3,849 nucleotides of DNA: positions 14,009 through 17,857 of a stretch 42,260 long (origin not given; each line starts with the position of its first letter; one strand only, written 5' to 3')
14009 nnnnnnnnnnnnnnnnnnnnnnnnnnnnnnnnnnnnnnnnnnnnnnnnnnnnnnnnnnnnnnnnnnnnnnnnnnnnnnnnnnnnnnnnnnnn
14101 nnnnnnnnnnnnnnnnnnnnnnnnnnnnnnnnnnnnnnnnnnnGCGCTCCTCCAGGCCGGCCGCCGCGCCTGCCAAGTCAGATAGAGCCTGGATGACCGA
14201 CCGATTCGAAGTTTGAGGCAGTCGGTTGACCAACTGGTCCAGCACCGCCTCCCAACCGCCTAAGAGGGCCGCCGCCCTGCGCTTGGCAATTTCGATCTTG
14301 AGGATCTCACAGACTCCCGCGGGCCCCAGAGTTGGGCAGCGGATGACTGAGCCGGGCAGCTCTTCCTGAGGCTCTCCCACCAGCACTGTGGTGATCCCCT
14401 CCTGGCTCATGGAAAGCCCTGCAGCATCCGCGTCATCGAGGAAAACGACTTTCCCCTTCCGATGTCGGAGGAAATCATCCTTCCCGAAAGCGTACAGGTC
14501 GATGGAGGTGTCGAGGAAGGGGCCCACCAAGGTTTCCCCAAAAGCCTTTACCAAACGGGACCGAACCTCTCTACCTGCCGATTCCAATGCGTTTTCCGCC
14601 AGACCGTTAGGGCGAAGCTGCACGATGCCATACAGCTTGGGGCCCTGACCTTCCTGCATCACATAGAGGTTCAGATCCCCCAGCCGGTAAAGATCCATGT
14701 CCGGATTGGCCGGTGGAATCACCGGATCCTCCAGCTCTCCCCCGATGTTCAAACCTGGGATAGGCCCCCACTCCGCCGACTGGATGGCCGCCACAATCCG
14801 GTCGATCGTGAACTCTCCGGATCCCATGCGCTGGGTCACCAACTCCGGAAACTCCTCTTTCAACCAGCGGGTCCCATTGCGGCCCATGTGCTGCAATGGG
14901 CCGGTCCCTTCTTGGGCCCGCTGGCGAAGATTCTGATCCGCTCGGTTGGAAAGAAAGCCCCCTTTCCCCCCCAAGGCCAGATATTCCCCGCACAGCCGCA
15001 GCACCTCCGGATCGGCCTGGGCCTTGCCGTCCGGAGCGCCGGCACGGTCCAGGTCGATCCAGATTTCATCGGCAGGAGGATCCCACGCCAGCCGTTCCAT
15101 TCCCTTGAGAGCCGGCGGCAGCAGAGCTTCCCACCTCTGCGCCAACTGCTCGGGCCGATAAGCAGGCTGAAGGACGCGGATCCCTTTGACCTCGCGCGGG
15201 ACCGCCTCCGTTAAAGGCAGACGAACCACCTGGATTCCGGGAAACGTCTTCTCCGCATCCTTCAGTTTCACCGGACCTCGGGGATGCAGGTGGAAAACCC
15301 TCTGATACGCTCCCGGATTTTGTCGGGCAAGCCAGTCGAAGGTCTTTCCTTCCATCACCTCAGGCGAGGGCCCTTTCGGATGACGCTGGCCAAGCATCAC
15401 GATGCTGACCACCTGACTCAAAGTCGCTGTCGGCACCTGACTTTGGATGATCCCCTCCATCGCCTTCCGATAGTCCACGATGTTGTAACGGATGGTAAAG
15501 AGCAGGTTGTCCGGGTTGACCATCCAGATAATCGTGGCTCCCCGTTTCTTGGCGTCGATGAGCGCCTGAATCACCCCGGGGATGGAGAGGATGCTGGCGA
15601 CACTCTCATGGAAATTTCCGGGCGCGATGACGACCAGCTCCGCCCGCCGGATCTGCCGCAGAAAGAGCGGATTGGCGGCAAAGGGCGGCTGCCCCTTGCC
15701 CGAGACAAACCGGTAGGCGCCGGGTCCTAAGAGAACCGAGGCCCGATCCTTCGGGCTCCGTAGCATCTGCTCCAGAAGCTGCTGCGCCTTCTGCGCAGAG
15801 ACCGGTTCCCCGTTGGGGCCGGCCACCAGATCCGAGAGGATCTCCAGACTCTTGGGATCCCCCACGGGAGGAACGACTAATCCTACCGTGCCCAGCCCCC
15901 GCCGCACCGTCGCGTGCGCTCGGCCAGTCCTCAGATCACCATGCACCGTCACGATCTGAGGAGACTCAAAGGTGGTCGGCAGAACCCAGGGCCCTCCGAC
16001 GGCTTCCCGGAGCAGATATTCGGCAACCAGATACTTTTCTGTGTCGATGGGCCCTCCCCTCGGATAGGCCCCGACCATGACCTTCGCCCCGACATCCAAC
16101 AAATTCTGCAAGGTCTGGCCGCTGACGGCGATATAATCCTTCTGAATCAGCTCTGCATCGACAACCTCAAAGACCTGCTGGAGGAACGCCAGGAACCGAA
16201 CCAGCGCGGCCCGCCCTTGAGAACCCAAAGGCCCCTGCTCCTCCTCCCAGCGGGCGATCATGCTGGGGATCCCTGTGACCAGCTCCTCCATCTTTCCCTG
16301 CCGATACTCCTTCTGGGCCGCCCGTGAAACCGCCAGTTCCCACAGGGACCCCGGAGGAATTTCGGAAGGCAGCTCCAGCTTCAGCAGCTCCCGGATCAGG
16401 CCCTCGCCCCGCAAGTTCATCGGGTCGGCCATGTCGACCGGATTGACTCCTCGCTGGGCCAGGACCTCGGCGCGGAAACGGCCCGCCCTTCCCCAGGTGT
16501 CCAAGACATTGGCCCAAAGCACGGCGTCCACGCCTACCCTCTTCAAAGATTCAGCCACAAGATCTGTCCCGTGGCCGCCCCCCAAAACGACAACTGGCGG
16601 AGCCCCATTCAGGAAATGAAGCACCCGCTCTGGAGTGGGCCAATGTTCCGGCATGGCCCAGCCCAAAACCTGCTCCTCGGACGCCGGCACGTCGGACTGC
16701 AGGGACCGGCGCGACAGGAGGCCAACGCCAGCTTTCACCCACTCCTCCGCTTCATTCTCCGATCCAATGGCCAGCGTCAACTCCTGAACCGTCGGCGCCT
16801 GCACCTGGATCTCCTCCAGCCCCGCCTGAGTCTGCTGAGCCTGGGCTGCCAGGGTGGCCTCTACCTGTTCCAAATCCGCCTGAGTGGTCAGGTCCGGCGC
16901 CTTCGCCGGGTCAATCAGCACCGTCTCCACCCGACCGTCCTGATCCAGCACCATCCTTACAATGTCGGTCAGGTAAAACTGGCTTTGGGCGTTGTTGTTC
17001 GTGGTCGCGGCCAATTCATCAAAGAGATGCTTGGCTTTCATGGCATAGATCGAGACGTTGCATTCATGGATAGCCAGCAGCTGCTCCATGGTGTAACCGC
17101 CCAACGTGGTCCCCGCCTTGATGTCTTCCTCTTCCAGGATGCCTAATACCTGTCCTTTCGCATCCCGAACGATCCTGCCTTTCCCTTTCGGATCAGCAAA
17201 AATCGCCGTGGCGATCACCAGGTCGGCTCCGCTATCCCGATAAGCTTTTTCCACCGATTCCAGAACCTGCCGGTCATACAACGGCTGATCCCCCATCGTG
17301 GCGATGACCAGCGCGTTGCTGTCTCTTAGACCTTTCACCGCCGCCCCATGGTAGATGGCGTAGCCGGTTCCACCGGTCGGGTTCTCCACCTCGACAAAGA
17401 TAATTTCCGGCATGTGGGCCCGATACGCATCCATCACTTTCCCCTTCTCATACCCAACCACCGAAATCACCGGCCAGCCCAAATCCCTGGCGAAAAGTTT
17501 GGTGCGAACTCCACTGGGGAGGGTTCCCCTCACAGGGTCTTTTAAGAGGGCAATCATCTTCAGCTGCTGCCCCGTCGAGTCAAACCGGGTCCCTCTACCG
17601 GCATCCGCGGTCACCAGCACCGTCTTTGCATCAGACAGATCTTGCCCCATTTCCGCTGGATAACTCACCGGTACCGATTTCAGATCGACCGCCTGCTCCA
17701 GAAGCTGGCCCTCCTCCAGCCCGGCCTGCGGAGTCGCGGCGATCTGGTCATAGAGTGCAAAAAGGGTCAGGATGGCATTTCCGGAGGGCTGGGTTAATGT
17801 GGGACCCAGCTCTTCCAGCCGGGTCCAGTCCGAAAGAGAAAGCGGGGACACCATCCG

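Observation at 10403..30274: Two tandem giant ORFs (3820 + 2793 aa) fuse a near-complete hexosamine/UDP-GlcNAc enzyme set behind Sec-type signal peptides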

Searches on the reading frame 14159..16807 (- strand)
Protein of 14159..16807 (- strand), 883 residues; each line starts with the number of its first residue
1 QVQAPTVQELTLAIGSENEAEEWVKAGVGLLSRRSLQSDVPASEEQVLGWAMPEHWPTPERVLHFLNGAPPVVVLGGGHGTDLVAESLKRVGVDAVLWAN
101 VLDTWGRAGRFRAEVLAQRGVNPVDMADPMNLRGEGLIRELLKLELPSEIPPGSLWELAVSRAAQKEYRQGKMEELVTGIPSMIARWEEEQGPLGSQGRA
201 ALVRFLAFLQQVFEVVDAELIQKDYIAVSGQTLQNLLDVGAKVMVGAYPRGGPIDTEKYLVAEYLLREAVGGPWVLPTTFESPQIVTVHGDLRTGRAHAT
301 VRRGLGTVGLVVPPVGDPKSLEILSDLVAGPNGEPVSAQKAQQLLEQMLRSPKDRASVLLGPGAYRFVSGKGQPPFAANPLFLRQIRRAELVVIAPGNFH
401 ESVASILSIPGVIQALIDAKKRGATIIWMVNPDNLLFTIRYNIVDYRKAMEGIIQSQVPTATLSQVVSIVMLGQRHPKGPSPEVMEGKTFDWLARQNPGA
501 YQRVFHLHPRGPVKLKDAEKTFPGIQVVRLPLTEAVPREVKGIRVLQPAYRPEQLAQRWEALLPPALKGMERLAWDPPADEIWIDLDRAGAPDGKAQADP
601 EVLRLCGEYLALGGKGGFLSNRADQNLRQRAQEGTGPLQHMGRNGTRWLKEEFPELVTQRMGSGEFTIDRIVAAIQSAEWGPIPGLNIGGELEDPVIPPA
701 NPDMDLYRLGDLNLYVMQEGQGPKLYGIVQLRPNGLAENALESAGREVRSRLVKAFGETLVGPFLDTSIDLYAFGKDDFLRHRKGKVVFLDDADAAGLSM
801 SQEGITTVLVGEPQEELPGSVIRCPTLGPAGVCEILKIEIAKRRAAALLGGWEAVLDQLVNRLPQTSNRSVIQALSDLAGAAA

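Call 7: search_protein_families(library=pfam, proteins=[window:14159-16807:-], max_evalue=0.1)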
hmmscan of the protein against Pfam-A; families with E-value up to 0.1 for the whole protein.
window:14159-16807:- (883 aa): 2 families
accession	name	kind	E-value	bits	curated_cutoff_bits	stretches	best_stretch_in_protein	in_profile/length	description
PF01933.23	CofD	-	1.4e-09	38.1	30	2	378-426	165-213/290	2-phospho-L-lactate transferase CofD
PF06901.17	FrpC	-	0.076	13.1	25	0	203-251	127-175/271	RTX iron-regulated protein FrpC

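Call 25: search_protein_families(library=ncbifam, proteins=[window:14159-16807:-], max_evalue=0.1)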
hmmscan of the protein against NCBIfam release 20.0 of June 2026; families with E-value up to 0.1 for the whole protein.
window:14159-16807:- (883 aa): 2 families
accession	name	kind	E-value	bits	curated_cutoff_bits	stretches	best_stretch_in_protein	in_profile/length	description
TIGR01826.1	CofD_related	subfamily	5.6e-08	32.6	196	2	382-430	166-211/310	uridine diphosphate-N-acetylglucosamine-binding protein YvcK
TIGR01819.1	F420_cofD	equivalog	0.032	13.2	257.45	1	383-420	183-220/301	2-phospho-L-lactate transferase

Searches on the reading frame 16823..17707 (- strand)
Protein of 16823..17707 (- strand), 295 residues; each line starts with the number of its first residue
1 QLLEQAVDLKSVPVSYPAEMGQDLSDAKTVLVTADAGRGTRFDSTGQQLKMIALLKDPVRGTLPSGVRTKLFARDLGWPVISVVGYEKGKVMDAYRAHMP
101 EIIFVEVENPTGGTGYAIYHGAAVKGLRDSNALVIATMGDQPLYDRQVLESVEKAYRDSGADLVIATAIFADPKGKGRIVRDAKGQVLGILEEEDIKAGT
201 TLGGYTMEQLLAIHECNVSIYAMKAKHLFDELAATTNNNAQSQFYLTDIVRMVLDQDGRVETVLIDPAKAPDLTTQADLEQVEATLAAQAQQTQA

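Call 7: search_protein_families(library=pfam, proteins=[window:16823-17707:-], max_evalue=0.1)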
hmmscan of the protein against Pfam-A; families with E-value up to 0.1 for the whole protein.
window:16823-17707:- (295 aa): 1 family
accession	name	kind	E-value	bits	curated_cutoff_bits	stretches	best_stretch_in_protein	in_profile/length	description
PF12804.13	NTP_transf_3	-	6.3e-06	26.9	27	1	79-167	41-122/160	MobA-like NTP transferase domain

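Call 25: search_protein_families(library=ncbifam, proteins=[window:16823-17707:-], max_evalue=0.1)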
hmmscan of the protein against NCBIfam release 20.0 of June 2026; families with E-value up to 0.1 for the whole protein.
window:16823-17707:- (295 aa): 13 families
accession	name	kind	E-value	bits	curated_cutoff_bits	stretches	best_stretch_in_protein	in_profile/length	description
NF010932.0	PRK14352.1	equivalog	1.1e-30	106.7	611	1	30-268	9-229/488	bifunctional UDP-N-acetylglucosamine diphosphorylase/glucosamine-1-phosphate N-acetyltransferase GlmU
NF010934.1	PRK14354.1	equivalog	6.3e-29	100.8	450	1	80-289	45-239/447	bifunctional UDP-N-acetylglucosamine diphosphorylase/glucosamine-1-phosphate N-acetyltransferase GlmU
NF010935.0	PRK14355.1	equivalog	2e-28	99.2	718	1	34-273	9-229/459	bifunctional UDP-N-acetylglucosamine diphosphorylase/glucosamine-1-phosphate N-acetyltransferase GlmU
TIGR01173.1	glmU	equivalog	1.3e-26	93.5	366.85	1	36-291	8-241/452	bifunctional UDP-N-acetylglucosamine diphosphorylase/glucosamine-1-phosphate N-acetyltransferase GlmU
NF010933.0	PRK14353.1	equivalog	9.3e-25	87.1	505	1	31-292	8-248/453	bifunctional UDP-N-acetylglucosamine diphosphorylase/glucosamine-1-phosphate N-acetyltransferase GlmU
NF010936.0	PRK14356.1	equivalog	4.5e-20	72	666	1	31-286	9-243/456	bifunctional UDP-N-acetylglucosamine diphosphorylase/glucosamine-1-phosphate N-acetyltransferase GlmU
NF010939.0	PRK14359.1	equivalog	9.3e-20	70.6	592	1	74-287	41-234/430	bifunctional UDP-N-acetylglucosamine diphosphorylase/glucosamine-1-phosphate N-acetyltransferase GlmU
NF010937.0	PRK14357.1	equivalog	2.5e-19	69.5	658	1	76-253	41-199/448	bifunctional UDP-N-acetylglucosamine diphosphorylase/glucosamine-1-phosphate N-acetyltransferase GlmU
NF010940.0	PRK14360.1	equivalog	4.3e-19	68.4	602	1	80-253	47-206/452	bifunctional UDP-N-acetylglucosamine diphosphorylase/glucosamine-1-phosphate N-acetyltransferase GlmU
NF006986.0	PRK09451.1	equivalog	1.6e-17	63.5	725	1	111-278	79-228/456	bifunctional UDP-N-acetylglucosamine diphosphorylase/glucosamine-1-phosphate N-acetyltransferase GlmU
NF010938.0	PRK14358.1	equivalog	1.6e-17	63.3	500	1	32-288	11-246/481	bifunctional N-acetylglucosamine-1-phosphate uridyltransferase/glucosamine-1-phosphate acetyltransferase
TIGR03310.1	matur_MocA_YgfJ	equivalog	0.00038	20.5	186.45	1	80-165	43-124/188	molybdenum cofactor cytidylyltransferase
NF003950.0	PRK05450.1-3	subfamily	0.0034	16.7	234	1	125-290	85-246/248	3-deoxy-manno-octulosonate cytidylyltransferase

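Call 58: search_solved_structures(query=window:16823-17707:-, max_evalue=0.001, show_alignments=1)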
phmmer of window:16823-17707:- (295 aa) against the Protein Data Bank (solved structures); distinct sequences matched with E-value up to 0.001: 17.
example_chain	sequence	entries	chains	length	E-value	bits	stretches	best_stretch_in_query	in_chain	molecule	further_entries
9dqf_A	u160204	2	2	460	1.4e-16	64.1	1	80-264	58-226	Bifunctional protein GlmU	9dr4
2qkx_A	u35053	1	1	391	4e-14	56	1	101-260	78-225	Bifunctional protein glmU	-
3d8v_A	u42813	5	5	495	9.9e-14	54.7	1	101-260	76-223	Bifunctional protein glmU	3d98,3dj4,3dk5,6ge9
3spt_A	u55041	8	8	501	1e-13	54.6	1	101-260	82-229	Bifunctional protein glmU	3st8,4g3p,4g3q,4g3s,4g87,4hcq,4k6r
3foq_A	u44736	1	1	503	1e-13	54.6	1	101-260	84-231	Bifunctional protein glmU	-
9mh4_A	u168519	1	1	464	1.7e-12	50.7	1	35-272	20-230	Bifunctional protein GlmU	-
7k47_A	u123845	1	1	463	5.8e-12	48.9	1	56-282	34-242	Bifunctional protein GlmU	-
8cu9_A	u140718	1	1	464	1.5e-11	47.6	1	72-272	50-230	Bifunctional UDP-N-acetylglucosamine diphosphorylase/glucosamine-1-phosphate N-acetyltrans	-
2v0h_A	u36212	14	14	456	7.3e-11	45.3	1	87-258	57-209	BIFUNCTIONAL PROTEIN GLMU | GLUCOSAMINE-1-PHOSPHATE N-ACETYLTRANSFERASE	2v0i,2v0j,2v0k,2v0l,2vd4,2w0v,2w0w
1fwy_A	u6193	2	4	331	7.6e-11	45.3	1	112-273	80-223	UDP-N-ACETYLGLUCOSAMINE PYROPHOSPHORYLASE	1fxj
5vmk_A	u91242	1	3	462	7.7e-11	45.2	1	29-281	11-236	Bifunctional protein GlmU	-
1hv9_A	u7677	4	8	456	1.6e-10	44.2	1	112-273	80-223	UDP-N-ACETYLGLUCOSAMINE PYROPHOSPHORYLASE | Bifunctional protein glmU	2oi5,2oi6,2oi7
4aaw_A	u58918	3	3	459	9e-10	41.7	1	81-256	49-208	BIFUNCTIONAL PROTEIN GLMU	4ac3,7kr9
1hm0_A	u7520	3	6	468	1.6e-09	40.9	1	81-256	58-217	N-ACETYLGLUCOSAMINE 1-PHOSPHATE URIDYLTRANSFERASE | UDP-N-ACETYLGLUCOSAMINE-1-PHOSPHATE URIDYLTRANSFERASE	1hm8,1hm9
1g95_A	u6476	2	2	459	1.7e-09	40.8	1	81-256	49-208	N-ACETYLGLUCOSAMINE-1-PHOSPHATE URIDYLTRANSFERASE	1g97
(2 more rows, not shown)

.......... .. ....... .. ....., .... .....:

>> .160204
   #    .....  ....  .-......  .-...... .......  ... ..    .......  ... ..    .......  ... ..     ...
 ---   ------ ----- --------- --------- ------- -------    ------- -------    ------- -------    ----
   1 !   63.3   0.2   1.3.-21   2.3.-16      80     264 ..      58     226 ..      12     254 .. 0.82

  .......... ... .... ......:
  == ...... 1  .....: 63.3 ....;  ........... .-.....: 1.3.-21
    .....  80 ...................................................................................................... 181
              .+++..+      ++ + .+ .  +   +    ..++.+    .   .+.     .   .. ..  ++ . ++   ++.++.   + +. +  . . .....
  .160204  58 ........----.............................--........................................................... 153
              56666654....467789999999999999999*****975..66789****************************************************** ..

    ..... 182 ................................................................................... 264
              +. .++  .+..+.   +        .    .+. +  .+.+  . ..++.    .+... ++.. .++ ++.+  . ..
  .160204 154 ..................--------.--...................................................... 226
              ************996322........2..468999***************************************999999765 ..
